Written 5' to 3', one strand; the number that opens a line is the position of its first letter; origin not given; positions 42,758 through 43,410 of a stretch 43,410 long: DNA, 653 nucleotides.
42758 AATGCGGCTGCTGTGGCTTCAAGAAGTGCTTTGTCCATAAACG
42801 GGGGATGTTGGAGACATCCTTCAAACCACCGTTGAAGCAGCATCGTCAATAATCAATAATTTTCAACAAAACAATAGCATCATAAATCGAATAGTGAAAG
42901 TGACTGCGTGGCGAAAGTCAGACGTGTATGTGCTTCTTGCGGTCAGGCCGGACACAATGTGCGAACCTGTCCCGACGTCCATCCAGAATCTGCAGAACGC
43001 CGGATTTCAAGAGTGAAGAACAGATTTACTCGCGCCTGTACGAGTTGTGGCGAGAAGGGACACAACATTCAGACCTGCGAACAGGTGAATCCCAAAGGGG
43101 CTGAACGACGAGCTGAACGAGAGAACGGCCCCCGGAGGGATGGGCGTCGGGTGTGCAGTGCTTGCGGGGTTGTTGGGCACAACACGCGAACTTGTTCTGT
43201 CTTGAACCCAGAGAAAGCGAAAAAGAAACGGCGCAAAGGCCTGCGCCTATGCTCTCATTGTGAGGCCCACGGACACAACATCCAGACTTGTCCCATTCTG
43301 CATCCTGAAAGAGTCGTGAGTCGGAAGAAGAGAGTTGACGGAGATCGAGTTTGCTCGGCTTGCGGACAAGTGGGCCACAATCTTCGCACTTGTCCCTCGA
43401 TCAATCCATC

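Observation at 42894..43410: Array of five retroviral/eukaryote-type CCHC zinc knuckles in an archaeal gene, with the first knuckle in a different frame (apparent -1 frameshift near 43017..43022)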

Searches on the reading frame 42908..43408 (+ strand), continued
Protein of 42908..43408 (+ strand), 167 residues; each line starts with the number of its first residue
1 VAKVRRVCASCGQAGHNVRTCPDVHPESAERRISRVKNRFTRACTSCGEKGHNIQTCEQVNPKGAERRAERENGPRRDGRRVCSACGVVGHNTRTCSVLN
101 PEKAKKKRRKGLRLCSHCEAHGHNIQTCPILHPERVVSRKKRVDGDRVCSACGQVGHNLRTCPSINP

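Call 54: search_protein_families(library=pfam, proteins=[L011:256-858:+, L025:5740-6438:+, L029:5491-6186:+, P0152, P0018], max_evalue=0.01)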
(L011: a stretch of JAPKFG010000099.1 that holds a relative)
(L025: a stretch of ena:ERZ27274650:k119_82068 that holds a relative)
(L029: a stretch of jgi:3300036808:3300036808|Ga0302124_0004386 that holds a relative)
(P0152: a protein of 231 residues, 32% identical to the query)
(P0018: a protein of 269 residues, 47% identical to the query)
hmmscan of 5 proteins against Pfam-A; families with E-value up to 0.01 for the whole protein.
L011:256-858:+ (201 aa): 4 families
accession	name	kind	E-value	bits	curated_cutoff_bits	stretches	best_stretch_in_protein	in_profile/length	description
PF13696.11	zf-CCHC_2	-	4.6e-24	84.3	27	4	44-59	6-21/21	Zinc knuckle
PF14392.11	zf-CCHC_4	-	4.4e-14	52.3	27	2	80-97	31-48/49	Zinc knuckle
PF00098.28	zf-CCHC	-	3.4e-09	36.8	20.8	1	183-199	1-17/18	Zinc knuckle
PF15288.11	zf-CCHC_6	-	2.3e-07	31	22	0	80-102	1-25/42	Zinc knuckle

L025:5740-6438:+ (233 aa): 3 families
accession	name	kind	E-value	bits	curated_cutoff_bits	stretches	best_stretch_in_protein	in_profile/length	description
PF13696.11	zf-CCHC_2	-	1.3e-12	47.7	27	1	5-18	6-19/21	Zinc knuckle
PF14392.11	zf-CCHC_4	-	5.5e-09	36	27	0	75-92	31-48/49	Zinc knuckle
PF00098.28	zf-CCHC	-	0.00069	20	20.8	0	181-196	2-17/18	Zinc knuckle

L029:5491-6186:+ (232 aa): 4 families
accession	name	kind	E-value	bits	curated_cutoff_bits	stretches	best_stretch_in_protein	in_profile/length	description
PF14392.11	zf-CCHC_4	-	1.8e-12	47.2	27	0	213-230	32-49/49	Zinc knuckle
PF13696.11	zf-CCHC_2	-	2.4e-12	46.9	27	0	43-57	6-20/21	Zinc knuckle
PF15288.11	zf-CCHC_6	-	7.2e-07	29.4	22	0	180-213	1-36/42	Zinc knuckle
PF00098.28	zf-CCHC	-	2.3e-05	24.7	20.8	0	41-57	1-17/18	Zinc knuckle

P0152 (231 aa): 2 families
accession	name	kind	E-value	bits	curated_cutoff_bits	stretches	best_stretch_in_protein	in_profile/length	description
PF15288.11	zf-CCHC_6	-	6.9e-05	23.1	22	0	161-177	3-21/42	Zinc knuckle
PF16588.11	zf-C2H2_10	-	0.00045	20.3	26.2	1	7-24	4-21/23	C2H2 zinc-finger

P0018 (269 aa): 1 family
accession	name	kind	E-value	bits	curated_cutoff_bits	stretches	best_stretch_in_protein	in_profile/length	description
PF15288.11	zf-CCHC_6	-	0.00053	20.2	22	0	71-97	4-32/42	Zinc knuckle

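Call 55: search_protein_families(library=ncbifam, proteins=[L011:256-858:+, L025:5740-6438:+, window:42908-43408:+], max_evalue=0.01)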
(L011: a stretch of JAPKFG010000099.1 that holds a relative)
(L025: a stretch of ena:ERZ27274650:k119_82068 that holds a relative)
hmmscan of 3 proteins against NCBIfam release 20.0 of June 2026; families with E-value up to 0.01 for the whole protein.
L011:256-858:+ (201 aa): 1 family
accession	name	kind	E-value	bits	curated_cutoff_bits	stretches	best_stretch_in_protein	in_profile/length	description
TIGR02375.1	pseudoazurin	equivalog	0.007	16.1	109.85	0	49-67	31-49/116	pseudoazurin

L025:5740-6438:+ (233 aa): 0 families

window:42908-43408:+ (167 aa): 2 families
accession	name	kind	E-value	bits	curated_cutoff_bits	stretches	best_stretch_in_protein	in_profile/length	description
TIGR02375.1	pseudoazurin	equivalog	0.0015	18.2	109.85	0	14-41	32-59/116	pseudoazurin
NF045510.1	4Cys_prefix_kin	domain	0.003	17.8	24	0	144-154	14-24/26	4-Cys prefix domain-containing protein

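Call 63: list_cluster_members(proteins=[P0007, P0012, P0043, P0011, P0025, P0027, P0029, P0034, P0041, P0019])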
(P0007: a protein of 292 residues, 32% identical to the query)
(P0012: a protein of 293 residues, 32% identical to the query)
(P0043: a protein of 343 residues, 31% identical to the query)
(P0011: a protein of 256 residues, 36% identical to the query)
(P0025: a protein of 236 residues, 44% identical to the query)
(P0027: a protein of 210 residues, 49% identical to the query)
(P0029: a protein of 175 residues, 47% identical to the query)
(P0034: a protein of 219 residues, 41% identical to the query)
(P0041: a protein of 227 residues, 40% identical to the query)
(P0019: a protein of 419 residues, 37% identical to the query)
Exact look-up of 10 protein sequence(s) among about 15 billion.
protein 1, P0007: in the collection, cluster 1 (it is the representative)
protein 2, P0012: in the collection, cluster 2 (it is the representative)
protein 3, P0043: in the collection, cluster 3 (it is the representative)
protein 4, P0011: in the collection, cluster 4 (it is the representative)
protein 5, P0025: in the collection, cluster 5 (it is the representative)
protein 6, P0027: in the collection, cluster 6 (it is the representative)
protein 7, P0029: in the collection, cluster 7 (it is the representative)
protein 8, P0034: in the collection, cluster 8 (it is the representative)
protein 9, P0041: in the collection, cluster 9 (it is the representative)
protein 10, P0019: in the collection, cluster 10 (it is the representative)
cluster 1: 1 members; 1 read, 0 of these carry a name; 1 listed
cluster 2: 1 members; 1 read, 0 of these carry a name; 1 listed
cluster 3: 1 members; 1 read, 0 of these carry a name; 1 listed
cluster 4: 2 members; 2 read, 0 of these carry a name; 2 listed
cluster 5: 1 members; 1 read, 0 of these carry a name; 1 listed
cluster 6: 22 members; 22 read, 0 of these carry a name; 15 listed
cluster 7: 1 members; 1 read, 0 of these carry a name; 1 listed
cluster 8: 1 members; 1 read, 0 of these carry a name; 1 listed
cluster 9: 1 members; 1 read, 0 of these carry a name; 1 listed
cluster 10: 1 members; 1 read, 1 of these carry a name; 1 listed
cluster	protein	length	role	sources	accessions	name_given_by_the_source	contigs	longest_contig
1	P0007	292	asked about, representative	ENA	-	-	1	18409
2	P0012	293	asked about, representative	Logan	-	-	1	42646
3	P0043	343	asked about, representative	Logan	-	-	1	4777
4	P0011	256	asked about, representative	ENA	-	-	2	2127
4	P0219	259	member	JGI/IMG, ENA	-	-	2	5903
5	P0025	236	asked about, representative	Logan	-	-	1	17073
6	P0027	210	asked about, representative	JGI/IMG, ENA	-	-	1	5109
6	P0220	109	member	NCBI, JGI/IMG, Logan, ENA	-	-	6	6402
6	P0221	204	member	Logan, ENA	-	-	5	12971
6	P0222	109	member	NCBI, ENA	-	-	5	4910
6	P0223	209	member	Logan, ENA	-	-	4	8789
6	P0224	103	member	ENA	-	-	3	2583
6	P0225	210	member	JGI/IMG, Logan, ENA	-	-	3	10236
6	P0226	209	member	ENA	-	-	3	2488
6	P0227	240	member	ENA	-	-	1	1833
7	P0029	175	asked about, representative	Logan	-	-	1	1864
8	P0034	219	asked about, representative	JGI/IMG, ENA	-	-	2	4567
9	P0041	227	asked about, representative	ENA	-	-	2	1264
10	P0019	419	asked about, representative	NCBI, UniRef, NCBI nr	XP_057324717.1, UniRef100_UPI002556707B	zinc finger protein 418-like [Microplitis mediator] | zinc finger protein 418-like n=1 Tax=Microplitis mediator TaxID=375433 RepID=UPI002556707B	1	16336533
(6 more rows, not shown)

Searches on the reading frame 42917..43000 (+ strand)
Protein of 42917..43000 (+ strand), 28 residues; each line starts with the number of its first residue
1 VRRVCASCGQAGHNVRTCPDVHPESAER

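Call 42: search_solved_structures(query=A2, max_evalue=1, show_alignments=5)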
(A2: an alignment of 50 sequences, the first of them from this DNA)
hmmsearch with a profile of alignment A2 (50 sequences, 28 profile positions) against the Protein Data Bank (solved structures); distinct sequences matched with E-value up to 1: 24.
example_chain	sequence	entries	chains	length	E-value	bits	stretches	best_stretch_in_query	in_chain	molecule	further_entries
7pvm_A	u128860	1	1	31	0.002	20.6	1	2-18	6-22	5'-3' exoribonuclease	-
2bl6_A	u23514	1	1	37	0.0044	19.5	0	4-13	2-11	NUCLEOCAPSID PROTEIN P11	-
1q3y_A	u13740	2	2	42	0.023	17.2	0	5-18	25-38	GAG protein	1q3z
1bj6_A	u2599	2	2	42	0.062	15.8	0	5-18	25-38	NUCLEOCAPSID PROTEIN 7 | GAG POLYPROTEIN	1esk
1aaf_A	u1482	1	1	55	0.065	15.7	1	2-18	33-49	HIV-1 NUCLEOCAPSID PROTEIN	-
2exf_A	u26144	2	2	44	0.07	15.7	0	5-18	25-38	Nucleocapsid protein* (NC*) | HIV-1 nucleocapsid protein NCp7(12-55)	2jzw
2ihx_A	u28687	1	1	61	0.071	15.6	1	4-18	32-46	Nucleocapsid (NC) Protein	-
2l4l_A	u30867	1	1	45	0.075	15.5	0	5-18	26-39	HIV-1 nucleocapsid protein NCp7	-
2di2_A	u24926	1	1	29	0.11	15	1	5-18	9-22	Nucleocapsid protein p7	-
2ec7_A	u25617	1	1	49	0.13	14.7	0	5-18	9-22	Gag polyprotein (Pr55Gag)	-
5i1r_A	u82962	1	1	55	0.15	14.6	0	5-18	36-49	Nucleocapsid protein p7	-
5w0n_A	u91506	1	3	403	0.17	14.4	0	2-19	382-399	Terminal uridylyltransferase 7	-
7opk_A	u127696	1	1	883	0.24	13.9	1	2-18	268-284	5'-3' exoribonuclease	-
1dsq_A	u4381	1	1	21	0.24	13.9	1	4-18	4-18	NUCLEIC ACID BINDING PROTEIN P14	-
2ysa_A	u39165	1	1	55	0.27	13.8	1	4-20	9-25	Retinoblastoma-binding protein 6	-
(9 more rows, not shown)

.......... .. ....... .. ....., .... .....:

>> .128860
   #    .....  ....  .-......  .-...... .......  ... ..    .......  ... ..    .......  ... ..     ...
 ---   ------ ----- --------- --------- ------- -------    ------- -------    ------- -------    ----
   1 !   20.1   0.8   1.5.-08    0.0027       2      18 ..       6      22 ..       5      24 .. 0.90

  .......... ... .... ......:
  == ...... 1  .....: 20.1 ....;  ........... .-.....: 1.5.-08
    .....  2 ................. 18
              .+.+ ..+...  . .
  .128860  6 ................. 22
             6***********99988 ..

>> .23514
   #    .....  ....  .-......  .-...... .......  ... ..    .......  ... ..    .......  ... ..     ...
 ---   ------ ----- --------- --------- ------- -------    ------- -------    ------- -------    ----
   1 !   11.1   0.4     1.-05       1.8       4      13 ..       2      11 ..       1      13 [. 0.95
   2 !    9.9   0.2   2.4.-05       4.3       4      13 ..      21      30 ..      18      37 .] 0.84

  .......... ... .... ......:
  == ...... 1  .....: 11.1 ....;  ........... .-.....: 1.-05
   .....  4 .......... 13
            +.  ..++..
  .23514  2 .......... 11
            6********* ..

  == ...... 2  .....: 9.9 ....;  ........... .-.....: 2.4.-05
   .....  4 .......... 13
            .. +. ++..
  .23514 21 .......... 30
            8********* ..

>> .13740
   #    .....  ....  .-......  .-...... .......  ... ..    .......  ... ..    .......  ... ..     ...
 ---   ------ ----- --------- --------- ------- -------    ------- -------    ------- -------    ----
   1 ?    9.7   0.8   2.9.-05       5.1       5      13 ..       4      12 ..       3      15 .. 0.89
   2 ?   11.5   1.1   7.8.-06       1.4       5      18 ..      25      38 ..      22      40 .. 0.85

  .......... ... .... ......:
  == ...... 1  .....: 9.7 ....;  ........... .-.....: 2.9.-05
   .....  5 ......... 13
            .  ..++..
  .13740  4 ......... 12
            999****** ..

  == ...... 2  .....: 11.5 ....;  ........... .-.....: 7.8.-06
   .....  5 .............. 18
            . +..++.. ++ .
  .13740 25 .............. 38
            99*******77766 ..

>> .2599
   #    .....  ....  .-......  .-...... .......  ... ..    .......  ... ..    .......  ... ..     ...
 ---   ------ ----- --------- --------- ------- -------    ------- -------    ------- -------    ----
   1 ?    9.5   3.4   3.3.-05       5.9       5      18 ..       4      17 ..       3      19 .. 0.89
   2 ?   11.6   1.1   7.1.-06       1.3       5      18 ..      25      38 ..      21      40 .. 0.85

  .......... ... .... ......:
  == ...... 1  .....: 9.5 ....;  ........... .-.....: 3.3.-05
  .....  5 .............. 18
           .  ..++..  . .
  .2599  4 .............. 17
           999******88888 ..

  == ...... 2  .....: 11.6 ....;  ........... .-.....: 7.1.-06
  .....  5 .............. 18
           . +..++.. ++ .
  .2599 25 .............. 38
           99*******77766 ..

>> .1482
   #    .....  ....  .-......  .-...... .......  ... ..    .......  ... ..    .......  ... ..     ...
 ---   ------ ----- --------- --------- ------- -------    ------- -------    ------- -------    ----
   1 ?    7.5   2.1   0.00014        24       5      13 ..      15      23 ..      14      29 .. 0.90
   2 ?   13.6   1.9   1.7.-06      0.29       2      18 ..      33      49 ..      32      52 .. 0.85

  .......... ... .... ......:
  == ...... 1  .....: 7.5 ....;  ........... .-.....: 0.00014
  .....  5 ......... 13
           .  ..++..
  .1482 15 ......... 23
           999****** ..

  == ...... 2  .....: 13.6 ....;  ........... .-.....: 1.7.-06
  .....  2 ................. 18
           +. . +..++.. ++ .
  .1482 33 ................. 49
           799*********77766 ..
